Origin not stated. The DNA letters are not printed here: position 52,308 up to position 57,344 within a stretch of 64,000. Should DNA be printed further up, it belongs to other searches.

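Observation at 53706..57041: Topoisomerase VI B carries two large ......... inteins; the first uses Ser1 and splits the Bergerat ATP-lid N-box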

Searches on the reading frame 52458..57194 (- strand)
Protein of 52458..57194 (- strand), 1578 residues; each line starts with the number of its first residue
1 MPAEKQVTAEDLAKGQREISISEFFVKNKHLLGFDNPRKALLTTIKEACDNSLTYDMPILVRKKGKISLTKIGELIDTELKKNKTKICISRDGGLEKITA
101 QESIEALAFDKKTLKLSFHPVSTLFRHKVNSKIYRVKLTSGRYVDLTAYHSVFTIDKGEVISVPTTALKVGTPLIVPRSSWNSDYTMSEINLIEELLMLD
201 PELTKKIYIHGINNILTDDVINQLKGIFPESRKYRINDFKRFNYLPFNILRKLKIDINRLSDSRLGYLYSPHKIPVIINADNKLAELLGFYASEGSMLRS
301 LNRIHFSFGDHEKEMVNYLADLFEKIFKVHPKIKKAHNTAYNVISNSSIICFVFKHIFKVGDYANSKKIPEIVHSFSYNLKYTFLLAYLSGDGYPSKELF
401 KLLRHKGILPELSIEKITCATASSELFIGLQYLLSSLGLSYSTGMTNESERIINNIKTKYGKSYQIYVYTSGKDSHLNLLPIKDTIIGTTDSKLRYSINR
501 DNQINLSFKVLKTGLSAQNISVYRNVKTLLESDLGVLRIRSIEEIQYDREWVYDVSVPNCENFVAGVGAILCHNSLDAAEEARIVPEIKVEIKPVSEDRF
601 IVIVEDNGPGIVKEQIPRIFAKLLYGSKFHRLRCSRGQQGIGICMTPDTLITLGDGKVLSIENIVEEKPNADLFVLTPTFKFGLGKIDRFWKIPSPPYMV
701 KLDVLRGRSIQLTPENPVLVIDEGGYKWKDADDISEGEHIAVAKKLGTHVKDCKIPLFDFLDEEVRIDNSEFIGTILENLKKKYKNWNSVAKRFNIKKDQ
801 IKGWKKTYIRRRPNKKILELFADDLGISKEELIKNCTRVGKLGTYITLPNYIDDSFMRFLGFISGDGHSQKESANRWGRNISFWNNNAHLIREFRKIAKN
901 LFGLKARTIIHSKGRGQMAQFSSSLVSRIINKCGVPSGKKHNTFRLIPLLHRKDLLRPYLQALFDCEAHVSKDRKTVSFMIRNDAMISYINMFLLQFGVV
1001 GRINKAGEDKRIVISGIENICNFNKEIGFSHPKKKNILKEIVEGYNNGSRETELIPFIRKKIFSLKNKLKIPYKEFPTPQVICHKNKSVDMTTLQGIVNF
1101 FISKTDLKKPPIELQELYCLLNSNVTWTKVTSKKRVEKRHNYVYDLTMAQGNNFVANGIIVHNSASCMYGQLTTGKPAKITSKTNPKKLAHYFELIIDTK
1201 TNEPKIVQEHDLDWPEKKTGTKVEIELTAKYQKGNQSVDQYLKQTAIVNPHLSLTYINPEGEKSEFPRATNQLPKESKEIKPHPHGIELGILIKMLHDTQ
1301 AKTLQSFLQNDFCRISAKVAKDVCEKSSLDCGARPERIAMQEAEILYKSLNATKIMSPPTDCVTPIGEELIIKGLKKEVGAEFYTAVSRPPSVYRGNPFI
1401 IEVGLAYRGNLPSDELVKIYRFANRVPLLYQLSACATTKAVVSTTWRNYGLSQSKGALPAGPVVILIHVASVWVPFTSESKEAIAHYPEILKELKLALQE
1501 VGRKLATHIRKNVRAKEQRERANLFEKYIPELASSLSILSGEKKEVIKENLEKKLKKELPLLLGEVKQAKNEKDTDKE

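Call 4: search_protein_families(library=pfam, proteins=[window:52458-57194:-], max_evalue=0.01)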
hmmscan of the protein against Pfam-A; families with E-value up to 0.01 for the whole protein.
window:52458-57194:- (1578 aa): 6 families
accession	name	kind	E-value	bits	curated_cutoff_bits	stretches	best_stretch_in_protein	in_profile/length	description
PF09239.17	Topo-VIb_trans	-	1.1e-60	204.4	24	1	1358-1521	1-159/159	Topoisomerase VI B subunit, transducer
PF14890.11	Intein_splicing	-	1.5e-42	145.4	35.8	2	651-1163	1-155/155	Intein splicing domain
PF14528.11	LAGLIDADG_3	-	4.4e-21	75.4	22.5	2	957-1028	4-82/82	LAGLIDADG-like domain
PF02518.31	HATPase_c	-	1.4e-07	32.4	26.4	1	571-648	13-82/111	Histidine kinase-, DNA gyrase B-, and HSP90-like ATPase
PF13589.12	HATPase_c_3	-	0.0003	21.2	25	1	571-643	10-77/137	Histidine kinase-, DNA gyrase B-, and HSP90-like ATPase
PF04108.17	ATG17_like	-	0.0091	15.9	43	0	739-802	88-150/355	Autophagy protein ATG17-like domain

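Call 5: search_protein_families(library=ncbifam, proteins=[window:52458-57194:-], max_evalue=0.01)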
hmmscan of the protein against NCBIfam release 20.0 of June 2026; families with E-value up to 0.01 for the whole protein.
window:52458-57194:- (1578 aa): 18 families
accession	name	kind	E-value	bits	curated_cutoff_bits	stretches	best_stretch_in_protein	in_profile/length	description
NF003218.0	PRK04184.1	equivalog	1.4e-201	670.7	274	3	1164-1573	119-524/539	DNA topoisomerase VI subunit B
NF011439.0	PRK14868.1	equivalog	2.1e-163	545.4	1310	4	1343-1553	486-697/795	DNA topoisomerase VI subunit B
TIGR01052.1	top6b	equivalog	5.4e-154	513.2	380.7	3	1164-1540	109-485/488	DNA topoisomerase VI subunit B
NF011438.0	PRK14867.1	equivalog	1.8e-89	301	1143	4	1334-1554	433-657/659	DNA topoisomerase VI subunit B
NF011491.0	PRK14898.1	equivalog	5.4e-48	163.7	783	2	51-590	75-558/860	DNA-directed RNA polymerase subunit A''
NF045703.1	rSAM_Tes_intein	exception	2.8e-30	104.9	1700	2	49-451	153-519/1040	tetraether lipid synthase Tes, intein-containing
NF011303.0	PRK14715.1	equivalog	2e-27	94.8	1585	2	55-396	899-1229/1627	DNA-directed DNA polymerase II large subunit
NF011418.0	PRK14845.1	equivalog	1.7e-23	82.4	756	2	689-1056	83-322/1049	translation initiation factor IF-2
NF005852.0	PRK07773.1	equivalog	2.2e-23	82.5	780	2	981-1164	642-827/886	replicative DNA helicase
NF003159.0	PRK04132.1-4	equivalog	8.3e-22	77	999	1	853-1050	177-353/852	replication factor C small subunit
TIGR01445.1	intein_Nterm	domain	1.1e-18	67.9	24.5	2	53-154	2-83/83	intein N-terminal splicing region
NF011287.0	PRK14698.1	equivalog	4e-15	54.9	1238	2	831-1021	367-555/1017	V-type ATP synthase subunit A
TIGR01443.1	intein_Cterm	domain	2e-13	50.1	15.6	2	1142-1164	1-24/24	intein C-terminal splicing region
NF011302.0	PRK14714.1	equivalog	3.7e-13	47.9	1791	2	665-748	973-1058/1350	DNA-directed DNA polymerase II large subunit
NF038098.1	GyrA_w_intein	exception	2.3e-10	39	1850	1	956-1070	336-455/1232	intein-containing DNA gyrase subunit A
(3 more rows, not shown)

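Call 9: find_homologous_proteins(query=window:52458-57194:-, max_evalue=1e-10)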
Query window:52458-57194:- (1578 aa): 196 proteins with E <= 1e-10 among 8000 candidates; the best 120 are listed.
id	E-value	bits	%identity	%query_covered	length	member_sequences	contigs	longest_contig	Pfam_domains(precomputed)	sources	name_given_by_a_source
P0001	0.0e+0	3579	100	100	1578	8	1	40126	PF09239.18,PF02518.32,PF14528.12,PF14890.12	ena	-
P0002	0.0e+0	2165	88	43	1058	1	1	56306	PF09239.18,PF02518.32,PF14528.12,PF13589.13,PF14890.12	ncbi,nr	ncbi:DNA topoisomerase VI subunit B [Candidatus Woesearchaeota archaeon]|nr:DNA topoisomerase VI sub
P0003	0.0e+0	1762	78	41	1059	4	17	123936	PF09239.18,PF02518.32,PF13589.13,PF14890.12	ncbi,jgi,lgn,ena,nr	ncbi:DNA topoisomerase VI subunit B [Candidatus Woesearchaeota archaeon]|nr:DNA topoisomerase VI sub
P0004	0.0e+0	1716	74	41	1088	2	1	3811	PF09239.18,PF02518.32,PF13589.13,PF14890.12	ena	-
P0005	0.0e+0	1641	46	63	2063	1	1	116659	PF09239.18,PF14528.12,PF01079.26,PF14890.12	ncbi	-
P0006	0.0e+0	1491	61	40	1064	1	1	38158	PF09239.18,PF02518.32,PF13589.13,PF14890.12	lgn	-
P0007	0.0e+0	1487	50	55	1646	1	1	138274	PF09239.18,PF02518.32,PF14528.12,PF14890.12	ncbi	-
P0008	0.0e+0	1479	45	98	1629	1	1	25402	PF09239.18,PF02518.32,PF14528.12,PF14890.12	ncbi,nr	ncbi:DNA topoisomerase VI subunit B [Candidatus Woesearchaeota archaeon]|nr:DNA topoisomerase VI sub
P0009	0.0e+0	1475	47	100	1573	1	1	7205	PF09239.18,PF02518.32,PF14528.12,PF14890.12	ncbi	-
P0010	0.0e+0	1465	62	43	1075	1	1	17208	PF09239.18,PF02518.32,PF14528.12,PF13589.13,PF14890.12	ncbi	-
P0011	0.0e+0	1464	62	63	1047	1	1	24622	PF09239.18,PF02518.32,PF14528.12,PF13589.13,PF14890.12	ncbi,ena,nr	ncbi:MAG: DNA topoisomerase VI subunit B [Nanoarchaeota archaeon]|nr:DNA topoisomerase VI subunit B 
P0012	0.0e+0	1464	73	32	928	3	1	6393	PF09239.18,PF02518.32,PF13589.13,PF05833.17,PF14890.12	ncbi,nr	ncbi:MAG TPA: DNA topoisomerase VI subunit B, partial [Candidatus Nanoarchaeia archaeon]|nr:DNA topo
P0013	0.0e+0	1440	63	42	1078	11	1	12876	PF09239.18,PF02518.32,PF13589.13,PF14890.12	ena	-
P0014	0.0e+0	1437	60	42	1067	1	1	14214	PF09239.18,PF02518.32,PF14528.12,PF13589.13,PF14890.12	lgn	-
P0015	0.0e+0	1424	62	40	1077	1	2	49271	PF09239.18,PF02518.32,PF13589.13,PF14890.12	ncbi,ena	ncbi:MAG: DNA topoisomerase VI subunit B [Nanoarchaeota archaeon]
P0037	0.0e+0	1062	50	63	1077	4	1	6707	PF09239.18,PF02518.32,PF14528.12,PF13589.13,PF14890.12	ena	-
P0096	1.0e-173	598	39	28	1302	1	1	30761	PF05204.20,PF09239.18,PF02518.32,PF14528.12,PF14890.12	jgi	jgi:DNA topoisomerase-6 subunit B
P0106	2.8e-170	587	27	62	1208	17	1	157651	PF09239.18,PF02518.32,PF14528.12,PF14890.12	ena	-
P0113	1.7e-168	581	40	26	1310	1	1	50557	PF05204.20,PF09239.18,PF02518.32,PF14528.12,PF14890.12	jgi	jgi:DNA topoisomerase-6 subunit B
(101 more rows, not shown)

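Call 22: find_encoding_contigs(protein=P0001, flank=10000, max_places=4)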
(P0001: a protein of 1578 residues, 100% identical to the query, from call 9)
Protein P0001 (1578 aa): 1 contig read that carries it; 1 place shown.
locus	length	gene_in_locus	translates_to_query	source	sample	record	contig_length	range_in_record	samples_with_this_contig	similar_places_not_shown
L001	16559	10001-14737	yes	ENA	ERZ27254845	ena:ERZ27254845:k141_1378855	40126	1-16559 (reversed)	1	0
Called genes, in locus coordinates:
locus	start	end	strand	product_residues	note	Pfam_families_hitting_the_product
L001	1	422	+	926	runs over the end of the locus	PF00133:tRNA-synt_1, PF09334:tRNA-synt_1g (faint), PF01921:tRNA-synt_1f (faint), PF08264:Anticodon_1, PF19302:DUF5915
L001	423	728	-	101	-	-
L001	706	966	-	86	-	-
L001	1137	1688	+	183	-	PF00352:TBP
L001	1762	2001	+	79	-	PF04014:MazE_antitoxin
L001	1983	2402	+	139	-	PF01850:PIN, PF13470:PIN_3 (weak)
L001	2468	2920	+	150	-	-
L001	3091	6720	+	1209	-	PF14551:MCM_N (weak), PF17207:MCM_OB, PF00493:MCM, PF01078:Mg_chelatase (faint), PF14890:Intein_splicing, PF14528:LAGLIDADG_3 (faint), PF00493:MCM, PF17855:MCM_lid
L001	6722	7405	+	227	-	PF01336:tRNA_anti-codon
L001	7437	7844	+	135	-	PF01873:eIF-5_eIF-2B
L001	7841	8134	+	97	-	PF04242:DUF424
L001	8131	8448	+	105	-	PF04981:NMD3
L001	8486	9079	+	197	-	-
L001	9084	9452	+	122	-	PF01176:eIF-1a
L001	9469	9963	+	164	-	PF00013:KH_1 (weak), PF21800:KH_KRR1_2nd, PF22891:KH_PNO1_2nd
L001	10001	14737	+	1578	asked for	PF14890:Intein_splicing, PF02518:HATPase_c (weak), PF14890:Intein_splicing, PF14528:LAGLIDADG_3, PF09239:Topo-VIb_trans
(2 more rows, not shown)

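Call 48: find_encoding_contigs(protein=P0002, flank=3000, max_places=2)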
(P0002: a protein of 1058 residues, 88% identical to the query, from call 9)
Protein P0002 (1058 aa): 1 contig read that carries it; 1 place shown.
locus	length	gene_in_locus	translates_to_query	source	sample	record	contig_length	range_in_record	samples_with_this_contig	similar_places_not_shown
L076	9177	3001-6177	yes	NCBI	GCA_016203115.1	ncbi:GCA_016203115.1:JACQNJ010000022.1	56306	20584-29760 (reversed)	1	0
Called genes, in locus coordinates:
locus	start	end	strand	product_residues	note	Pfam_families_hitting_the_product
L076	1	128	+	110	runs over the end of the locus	PF04981:NMD3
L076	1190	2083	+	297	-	-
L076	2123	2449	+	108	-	PF01176:eIF-1a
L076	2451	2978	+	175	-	PF00013:KH_1 (weak), PF21800:KH_KRR1_2nd, PF22891:KH_PNO1_2nd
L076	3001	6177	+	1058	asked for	PF14890:Intein_splicing, PF14528:LAGLIDADG_3 (faint), PF13589:HATPase_c_3 (weak), PF02518:HATPase_c (weak), PF09239:Topo-VIb_trans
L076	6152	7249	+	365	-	PF04406:TP6A_N, PF20768:Topo_VI_alpha, PF21180:TOP6A-Spo11_Toprim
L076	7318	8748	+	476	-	PF00206:Lyase_1, PF10397:ADSL_C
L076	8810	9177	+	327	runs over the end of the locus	PF00953:Glycos_transf_4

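Call 49: find_encoding_contigs(protein=P0037, flank=2000, max_places=2)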
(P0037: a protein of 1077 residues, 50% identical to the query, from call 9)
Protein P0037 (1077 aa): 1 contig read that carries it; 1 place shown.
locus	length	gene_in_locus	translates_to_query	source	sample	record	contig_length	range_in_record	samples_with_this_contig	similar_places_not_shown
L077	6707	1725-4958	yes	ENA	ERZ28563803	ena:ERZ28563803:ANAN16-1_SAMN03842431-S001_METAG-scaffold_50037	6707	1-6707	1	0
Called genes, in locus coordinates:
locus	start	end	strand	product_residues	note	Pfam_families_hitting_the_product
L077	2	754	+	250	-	?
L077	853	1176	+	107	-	PF01176:eIF-1a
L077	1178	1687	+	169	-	PF00013:KH_1 (weak), PF21800:KH_KRR1_2nd, PF22891:KH_PNO1_2nd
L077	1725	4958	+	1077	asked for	PF02518:HATPase_c, PF13589:HATPase_c_3 (faint), PF14890:Intein_splicing, PF14528:LAGLIDADG_3 (faint), PF09239:Topo-VIb_trans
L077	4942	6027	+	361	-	PF04406:TP6A_N, PF20768:Topo_VI_alpha, PF21180:TOP6A-Spo11_Toprim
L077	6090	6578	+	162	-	-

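Call 61: search_protein_families(library=ncbifam, proteins=[P0096, P0113, P0106], max_evalue=1e-20)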
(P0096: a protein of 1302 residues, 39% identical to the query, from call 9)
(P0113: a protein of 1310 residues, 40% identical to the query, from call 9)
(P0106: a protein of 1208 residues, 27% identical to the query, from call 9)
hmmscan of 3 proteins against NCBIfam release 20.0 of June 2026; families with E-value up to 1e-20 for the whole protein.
P0096 (1302 aa): 5 families
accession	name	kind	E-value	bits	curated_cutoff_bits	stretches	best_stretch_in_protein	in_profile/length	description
NF003218.0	PRK04184.1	equivalog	2.4e-211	702.9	274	2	784-1293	107-534/539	DNA topoisomerase VI subunit B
NF011439.0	PRK14868.1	equivalog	2.4e-150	502.2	1310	3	784-969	114-284/795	DNA topoisomerase VI subunit B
TIGR01052.1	top6b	equivalog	1.3e-137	459.2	380.7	3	783-1026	96-327/488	DNA topoisomerase VI subunit B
NF011438.0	PRK14867.1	equivalog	8.4e-79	265.7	1143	3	87-206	3-109/659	DNA topoisomerase VI subunit B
NF011491.0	PRK14898.1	equivalog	1e-24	86.6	783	0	204-578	75-374/860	DNA-directed RNA polymerase subunit A''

P0113 (1310 aa): 5 families
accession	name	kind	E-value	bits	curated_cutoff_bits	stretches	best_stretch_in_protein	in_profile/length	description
NF003218.0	PRK04184.1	equivalog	8.4e-211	701.1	274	2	783-1292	107-532/539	DNA topoisomerase VI subunit B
NF011439.0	PRK14868.1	equivalog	9.3e-150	500.3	1310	3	783-969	114-285/795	DNA topoisomerase VI subunit B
TIGR01052.1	top6b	equivalog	2.1e-137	458.5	380.7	3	782-1026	96-328/488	DNA topoisomerase VI subunit B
NF011438.0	PRK14867.1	equivalog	2.4e-79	267.5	1143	3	95-206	11-109/659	DNA topoisomerase VI subunit B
NF011491.0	PRK14898.1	equivalog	1.6e-23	82.7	783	0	204-578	75-374/860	DNA-directed RNA polymerase subunit A''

P0106 (1208 aa): 5 families
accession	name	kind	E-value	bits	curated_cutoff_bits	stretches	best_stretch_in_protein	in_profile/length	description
NF003218.0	PRK04184.1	equivalog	2.6e-211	702.8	274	2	694-1198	107-530/539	DNA topoisomerase VI subunit B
NF011439.0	PRK14868.1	equivalog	6.7e-149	497.4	1310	3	992-1182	517-707/795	DNA topoisomerase VI subunit B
TIGR01052.1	top6b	equivalog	1.5e-137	459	380.7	3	693-937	96-328/488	DNA topoisomerase VI subunit B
NF011438.0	PRK14867.1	equivalog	1.4e-80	271.6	1143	3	4-125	6-114/659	DNA topoisomerase VI subunit B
NF011491.0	PRK14898.1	equivalog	3.2e-23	81.7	783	0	117-489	75-374/860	DNA-directed RNA polymerase subunit A''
